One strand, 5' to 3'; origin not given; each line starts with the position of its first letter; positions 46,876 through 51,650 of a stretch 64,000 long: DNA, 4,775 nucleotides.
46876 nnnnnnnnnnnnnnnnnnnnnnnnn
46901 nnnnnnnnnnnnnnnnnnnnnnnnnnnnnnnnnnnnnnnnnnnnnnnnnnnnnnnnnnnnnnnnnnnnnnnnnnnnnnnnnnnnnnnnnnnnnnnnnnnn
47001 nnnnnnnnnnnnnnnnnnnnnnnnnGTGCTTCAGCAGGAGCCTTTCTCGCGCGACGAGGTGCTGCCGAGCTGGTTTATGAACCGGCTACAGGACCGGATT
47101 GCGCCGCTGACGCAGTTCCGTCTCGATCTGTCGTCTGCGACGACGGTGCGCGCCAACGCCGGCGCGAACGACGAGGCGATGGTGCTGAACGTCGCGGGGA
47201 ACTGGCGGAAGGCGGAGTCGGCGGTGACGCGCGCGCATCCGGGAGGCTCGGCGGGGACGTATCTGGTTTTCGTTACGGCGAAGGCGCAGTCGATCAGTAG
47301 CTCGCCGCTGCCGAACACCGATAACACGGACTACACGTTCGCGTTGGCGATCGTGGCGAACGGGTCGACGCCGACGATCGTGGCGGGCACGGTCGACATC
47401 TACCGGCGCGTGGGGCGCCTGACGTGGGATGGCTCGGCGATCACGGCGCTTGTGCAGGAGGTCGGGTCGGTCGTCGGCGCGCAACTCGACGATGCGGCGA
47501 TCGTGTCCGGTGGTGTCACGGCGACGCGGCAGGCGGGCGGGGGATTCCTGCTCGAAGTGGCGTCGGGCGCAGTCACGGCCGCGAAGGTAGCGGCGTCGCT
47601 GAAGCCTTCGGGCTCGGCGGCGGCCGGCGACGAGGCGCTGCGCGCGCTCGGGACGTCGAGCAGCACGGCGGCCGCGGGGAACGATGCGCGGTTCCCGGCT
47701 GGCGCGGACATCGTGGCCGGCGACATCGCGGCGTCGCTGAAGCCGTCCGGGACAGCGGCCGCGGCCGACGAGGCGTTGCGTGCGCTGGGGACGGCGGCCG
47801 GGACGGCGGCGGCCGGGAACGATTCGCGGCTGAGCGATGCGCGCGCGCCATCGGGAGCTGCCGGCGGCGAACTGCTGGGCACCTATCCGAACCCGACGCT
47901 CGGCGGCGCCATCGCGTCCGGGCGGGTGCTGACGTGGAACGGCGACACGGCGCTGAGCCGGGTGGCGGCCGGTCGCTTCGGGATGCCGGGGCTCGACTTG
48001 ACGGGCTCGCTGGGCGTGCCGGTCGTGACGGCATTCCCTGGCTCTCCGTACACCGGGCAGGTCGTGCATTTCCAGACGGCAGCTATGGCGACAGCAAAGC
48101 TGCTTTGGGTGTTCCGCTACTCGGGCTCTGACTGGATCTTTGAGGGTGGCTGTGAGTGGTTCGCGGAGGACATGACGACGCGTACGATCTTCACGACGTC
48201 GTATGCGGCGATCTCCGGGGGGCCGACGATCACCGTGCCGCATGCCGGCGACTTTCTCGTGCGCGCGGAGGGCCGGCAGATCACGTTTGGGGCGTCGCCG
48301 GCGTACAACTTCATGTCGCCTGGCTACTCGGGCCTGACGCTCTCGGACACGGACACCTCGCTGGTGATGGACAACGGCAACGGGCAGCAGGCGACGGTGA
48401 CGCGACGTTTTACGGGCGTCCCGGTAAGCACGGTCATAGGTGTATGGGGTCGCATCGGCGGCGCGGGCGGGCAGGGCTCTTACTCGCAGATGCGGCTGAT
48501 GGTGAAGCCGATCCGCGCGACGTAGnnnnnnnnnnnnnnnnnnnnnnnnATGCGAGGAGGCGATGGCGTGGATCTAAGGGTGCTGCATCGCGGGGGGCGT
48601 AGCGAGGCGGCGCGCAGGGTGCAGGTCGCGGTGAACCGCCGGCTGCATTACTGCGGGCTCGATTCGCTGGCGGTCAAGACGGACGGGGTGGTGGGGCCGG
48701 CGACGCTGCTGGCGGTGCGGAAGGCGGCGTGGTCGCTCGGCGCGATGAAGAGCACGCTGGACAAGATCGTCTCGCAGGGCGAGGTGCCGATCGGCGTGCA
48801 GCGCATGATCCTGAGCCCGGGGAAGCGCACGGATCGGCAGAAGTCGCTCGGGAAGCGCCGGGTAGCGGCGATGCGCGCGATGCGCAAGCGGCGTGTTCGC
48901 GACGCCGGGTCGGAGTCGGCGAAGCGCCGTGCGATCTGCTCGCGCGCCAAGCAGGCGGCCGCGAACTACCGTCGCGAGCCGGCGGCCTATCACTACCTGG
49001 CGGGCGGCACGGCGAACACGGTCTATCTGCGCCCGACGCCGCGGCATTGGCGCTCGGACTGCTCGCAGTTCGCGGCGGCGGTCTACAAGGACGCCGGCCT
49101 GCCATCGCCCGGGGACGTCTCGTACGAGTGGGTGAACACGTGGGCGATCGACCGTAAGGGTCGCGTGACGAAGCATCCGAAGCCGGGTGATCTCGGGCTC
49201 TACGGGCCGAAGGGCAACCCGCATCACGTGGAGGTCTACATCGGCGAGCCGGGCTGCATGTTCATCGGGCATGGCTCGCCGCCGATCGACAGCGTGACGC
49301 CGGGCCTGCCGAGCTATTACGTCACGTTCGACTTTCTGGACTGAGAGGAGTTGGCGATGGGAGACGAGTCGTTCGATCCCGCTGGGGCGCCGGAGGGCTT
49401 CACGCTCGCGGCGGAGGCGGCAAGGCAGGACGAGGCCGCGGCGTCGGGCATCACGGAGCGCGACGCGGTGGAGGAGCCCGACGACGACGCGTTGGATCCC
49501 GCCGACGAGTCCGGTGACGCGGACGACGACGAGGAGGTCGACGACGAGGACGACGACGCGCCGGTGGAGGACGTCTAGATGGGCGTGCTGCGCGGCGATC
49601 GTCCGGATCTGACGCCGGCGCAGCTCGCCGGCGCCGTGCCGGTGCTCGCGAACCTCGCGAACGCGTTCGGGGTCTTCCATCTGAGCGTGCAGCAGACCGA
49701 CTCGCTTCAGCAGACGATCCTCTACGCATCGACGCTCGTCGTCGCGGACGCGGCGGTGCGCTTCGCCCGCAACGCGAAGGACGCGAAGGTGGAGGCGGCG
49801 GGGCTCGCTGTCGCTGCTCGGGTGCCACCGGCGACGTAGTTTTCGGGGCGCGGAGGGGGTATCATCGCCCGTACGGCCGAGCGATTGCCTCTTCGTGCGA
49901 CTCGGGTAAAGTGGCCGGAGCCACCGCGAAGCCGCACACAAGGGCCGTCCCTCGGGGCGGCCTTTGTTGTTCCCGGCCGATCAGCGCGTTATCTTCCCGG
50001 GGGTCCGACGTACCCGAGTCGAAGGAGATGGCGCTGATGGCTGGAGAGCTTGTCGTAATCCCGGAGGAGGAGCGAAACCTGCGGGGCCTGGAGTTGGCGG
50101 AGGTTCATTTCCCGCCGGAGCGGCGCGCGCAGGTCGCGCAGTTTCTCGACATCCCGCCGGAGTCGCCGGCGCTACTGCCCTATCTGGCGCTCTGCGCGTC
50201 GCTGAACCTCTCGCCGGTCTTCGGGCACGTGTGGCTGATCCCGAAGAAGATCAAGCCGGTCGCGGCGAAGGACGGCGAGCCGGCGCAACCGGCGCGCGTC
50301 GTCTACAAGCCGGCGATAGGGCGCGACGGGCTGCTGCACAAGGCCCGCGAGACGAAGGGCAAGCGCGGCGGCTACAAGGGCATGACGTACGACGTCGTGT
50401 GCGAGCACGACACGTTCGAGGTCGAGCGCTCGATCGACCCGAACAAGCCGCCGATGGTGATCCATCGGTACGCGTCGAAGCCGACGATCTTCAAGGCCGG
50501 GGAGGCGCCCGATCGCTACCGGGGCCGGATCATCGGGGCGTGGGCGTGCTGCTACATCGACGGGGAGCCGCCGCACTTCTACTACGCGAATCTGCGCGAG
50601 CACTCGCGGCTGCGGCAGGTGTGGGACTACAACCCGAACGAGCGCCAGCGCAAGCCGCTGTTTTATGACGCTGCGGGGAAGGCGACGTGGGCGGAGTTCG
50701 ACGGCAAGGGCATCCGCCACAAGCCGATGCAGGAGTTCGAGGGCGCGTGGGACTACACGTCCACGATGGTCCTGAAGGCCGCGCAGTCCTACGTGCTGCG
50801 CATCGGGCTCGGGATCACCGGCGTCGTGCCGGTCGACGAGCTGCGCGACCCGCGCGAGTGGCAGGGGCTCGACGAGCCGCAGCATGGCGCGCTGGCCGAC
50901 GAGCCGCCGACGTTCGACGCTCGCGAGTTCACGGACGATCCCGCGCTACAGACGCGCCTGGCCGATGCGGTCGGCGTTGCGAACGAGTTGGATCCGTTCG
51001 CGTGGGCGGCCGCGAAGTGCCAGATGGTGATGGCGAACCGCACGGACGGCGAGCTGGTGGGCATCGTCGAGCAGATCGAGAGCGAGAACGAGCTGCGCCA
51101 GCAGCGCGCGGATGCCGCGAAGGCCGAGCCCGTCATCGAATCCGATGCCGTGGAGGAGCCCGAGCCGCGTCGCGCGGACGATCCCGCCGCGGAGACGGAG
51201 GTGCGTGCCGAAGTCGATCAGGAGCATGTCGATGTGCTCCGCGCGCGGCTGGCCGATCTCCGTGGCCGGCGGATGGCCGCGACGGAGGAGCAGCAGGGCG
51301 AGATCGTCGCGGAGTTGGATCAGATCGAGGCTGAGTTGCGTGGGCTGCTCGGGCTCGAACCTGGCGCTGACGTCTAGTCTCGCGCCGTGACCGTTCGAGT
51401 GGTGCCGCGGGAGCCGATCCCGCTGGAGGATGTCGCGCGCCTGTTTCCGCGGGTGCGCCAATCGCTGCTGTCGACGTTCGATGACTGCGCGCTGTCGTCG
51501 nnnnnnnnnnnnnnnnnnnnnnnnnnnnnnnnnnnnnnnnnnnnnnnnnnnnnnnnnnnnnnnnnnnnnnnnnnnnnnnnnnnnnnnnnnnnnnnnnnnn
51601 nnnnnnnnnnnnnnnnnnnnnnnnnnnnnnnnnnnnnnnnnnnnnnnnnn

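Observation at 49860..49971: Candidate 100-nt small RNA between the lysis and recombination modules, complementary to the early-mRNA leader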

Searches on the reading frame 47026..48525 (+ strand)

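Call 10: search_protein_families(library=pfam, proteins=[window:47026-48525:+], max_evalue=0.01)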
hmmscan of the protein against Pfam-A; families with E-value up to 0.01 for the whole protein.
window:47026-48525:+ (499 aa): 0 families

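Call 11: search_protein_families(library=phrogs, proteins=[window:47026-48525:+], max_evalue=0.001)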
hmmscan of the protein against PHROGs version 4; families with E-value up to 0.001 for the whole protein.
window:47026-48525:+ (499 aa): 1 family
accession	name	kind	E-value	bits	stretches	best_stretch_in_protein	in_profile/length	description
phrog_1197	-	tail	8.3e-05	22.8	1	240-276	251-288/715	tail protein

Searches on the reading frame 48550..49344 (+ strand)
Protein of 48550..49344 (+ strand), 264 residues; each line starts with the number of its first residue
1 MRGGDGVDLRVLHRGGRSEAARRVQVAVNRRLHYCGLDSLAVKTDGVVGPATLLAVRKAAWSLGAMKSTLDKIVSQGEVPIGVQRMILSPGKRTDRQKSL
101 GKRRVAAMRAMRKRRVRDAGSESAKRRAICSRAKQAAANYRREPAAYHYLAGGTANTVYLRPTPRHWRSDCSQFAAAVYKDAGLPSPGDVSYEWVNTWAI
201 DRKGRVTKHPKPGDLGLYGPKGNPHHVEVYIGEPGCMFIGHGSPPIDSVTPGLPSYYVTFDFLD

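Call 10: search_protein_families(library=pfam, proteins=[window:48550-49344:+], max_evalue=0.01)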
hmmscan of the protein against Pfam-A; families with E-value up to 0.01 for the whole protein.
window:48550-49344:+ (264 aa): 2 families
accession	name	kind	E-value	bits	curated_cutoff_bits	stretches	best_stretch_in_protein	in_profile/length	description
PF00877.26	NLPC_P60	-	2.7e-07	31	23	1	157-234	12-75/105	NlpC/P60 family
PF05257.22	CHAP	-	0.0073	17.2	26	0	166-229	7-65/81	CHAP domain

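Call 11: search_protein_families(library=phrogs, proteins=[window:48550-49344:+], max_evalue=0.001)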
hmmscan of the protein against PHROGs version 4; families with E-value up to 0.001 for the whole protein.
window:48550-49344:+ (264 aa): 1 family
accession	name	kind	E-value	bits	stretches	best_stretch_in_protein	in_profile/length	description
phrog_329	-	tail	4.8e-08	32.7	1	94-234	498-624/949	minor tail protein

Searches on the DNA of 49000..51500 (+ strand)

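Call 7: search_dna_similar(query=window:49000-51500:+, collection=phages, mode=near, max_rows=30)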
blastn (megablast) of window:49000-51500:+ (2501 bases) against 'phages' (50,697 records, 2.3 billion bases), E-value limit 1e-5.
No match.

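Call 8: search_dna_similar(query=window:49000-51500:+, collection=phages, mode=distant, max_rows=30)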
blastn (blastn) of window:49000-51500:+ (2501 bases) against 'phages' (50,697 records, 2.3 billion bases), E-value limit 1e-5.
Records with a match: 2; places in all: 2; records where one place covers at least 80% of the query: 0.
Best place of each record, by identity: 60-80% 2.
By first word of the organism name: Gordonia 2.
By host as written in the record: Gordonia terrae CAG3 2.
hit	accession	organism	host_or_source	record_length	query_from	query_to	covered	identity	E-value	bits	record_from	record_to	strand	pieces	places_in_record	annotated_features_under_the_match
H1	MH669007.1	Gordonia phage Marietta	Gordonia terrae CAG3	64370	475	578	4%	73.1%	1e-5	59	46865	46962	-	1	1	65: hypothetical protein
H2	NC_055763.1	Gordonia phage Marietta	Gordonia terrae CAG3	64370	475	578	4%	73.1%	1e-5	59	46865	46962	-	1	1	65: hypothetical protein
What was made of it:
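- The phage is uncultured and has no close relative in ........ (calls 7, 8).
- Tried and rejected: Phage GenBank records (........), near and distant modes: no relative of the region (calls 7, 8).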

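Call 54: search_rna_families(source=window, start=49800, end=50060, threshold=evalue, max_evalue=10)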
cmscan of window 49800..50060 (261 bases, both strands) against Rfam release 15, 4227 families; matches with E-value up to 10: 4.
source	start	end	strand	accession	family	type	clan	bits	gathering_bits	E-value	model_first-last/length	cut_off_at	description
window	49939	49968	+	RF02066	STnc320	Gene; sRNA;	-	13.8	50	4.3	20-49/55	no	Salmonella enterica sRNA STnc320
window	49897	49963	+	RF02236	asX2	Gene; sRNA;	-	12.4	70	5.1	1-87/87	no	Xanthomonas sRNA asX2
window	49940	50003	-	RF01068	Guanidine-II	Cis-reg; riboswitch;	-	12.3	32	3.2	1-48/48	no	Guanidine-II riboswitch aptamer (mini-ykkC)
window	49937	49966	+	RF00126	ryfA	Gene; sRNA;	-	7.9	80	9.1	266-294/296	no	ryfA RNA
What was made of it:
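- On P1/P7 c4 antisense RNA family (and any other Rfam family): At E<=10 on 49800-50060 there were only four sub-threshold chance hits to unrelated families (call 54).
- Closest known: c4 antisense RNA of phages P1/P7. Different: No sequence or structure homology: Rfam gives no hit even at E<=10 (call 54).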
